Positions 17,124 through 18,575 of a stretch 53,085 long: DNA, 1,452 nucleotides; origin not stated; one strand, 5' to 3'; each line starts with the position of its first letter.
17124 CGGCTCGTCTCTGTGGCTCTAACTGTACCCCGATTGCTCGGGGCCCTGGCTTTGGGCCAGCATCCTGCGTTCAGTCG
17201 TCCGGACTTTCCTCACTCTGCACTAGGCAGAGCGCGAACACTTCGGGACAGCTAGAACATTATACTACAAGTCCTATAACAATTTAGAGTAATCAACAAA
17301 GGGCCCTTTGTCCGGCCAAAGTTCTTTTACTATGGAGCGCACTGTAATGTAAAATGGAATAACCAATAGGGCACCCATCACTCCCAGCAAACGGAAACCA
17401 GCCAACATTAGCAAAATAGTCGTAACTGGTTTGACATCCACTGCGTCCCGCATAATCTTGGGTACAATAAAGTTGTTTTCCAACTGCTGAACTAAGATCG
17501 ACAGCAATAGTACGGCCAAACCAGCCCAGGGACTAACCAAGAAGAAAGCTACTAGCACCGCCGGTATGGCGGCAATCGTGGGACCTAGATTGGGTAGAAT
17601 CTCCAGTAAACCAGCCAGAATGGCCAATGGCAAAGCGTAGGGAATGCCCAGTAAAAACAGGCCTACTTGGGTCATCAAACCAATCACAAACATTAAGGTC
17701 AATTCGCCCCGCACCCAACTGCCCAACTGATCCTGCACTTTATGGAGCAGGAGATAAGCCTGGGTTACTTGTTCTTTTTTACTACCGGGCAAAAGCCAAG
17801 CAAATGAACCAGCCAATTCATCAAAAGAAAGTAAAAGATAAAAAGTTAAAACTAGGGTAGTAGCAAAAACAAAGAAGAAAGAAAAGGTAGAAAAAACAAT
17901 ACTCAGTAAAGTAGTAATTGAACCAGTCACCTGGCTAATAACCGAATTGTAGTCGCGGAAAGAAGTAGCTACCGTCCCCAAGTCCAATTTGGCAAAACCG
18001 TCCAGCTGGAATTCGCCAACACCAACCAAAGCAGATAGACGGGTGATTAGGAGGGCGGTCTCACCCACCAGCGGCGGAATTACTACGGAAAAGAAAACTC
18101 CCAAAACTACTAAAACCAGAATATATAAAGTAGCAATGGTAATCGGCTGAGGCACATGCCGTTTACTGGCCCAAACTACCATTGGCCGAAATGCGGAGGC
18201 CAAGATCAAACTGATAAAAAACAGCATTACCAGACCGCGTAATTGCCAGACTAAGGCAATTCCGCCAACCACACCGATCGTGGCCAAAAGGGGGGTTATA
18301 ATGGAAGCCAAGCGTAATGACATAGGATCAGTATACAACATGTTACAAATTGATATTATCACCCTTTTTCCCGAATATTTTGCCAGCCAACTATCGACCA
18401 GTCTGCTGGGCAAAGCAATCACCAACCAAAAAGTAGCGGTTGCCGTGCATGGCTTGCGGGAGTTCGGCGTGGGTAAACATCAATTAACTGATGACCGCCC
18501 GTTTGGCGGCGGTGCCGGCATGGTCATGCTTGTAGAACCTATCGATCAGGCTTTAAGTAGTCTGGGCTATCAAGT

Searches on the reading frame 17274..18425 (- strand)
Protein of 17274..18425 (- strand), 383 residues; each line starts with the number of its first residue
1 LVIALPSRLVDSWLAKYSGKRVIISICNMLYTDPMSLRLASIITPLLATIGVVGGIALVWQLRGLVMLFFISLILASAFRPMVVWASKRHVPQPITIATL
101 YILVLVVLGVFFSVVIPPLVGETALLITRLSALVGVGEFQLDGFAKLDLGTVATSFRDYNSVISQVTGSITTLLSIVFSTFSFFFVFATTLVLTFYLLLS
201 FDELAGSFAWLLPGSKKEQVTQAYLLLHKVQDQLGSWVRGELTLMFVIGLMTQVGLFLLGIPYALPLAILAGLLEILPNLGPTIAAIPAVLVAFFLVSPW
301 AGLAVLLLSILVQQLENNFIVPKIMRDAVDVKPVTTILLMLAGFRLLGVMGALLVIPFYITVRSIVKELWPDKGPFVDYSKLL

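Call 50: search_protein_families(library=pfam, proteins=[window:17274-18425:-], max_evalue=0.00001)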
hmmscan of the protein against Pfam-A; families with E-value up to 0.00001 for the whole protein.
window:17274-18425:- (383 aa): 1 family
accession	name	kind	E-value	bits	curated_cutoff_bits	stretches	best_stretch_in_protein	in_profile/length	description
PF01594.21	AI-2E_transport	-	5.3e-52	177.5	34.3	1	52-368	8-325/327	AI-2E family transporter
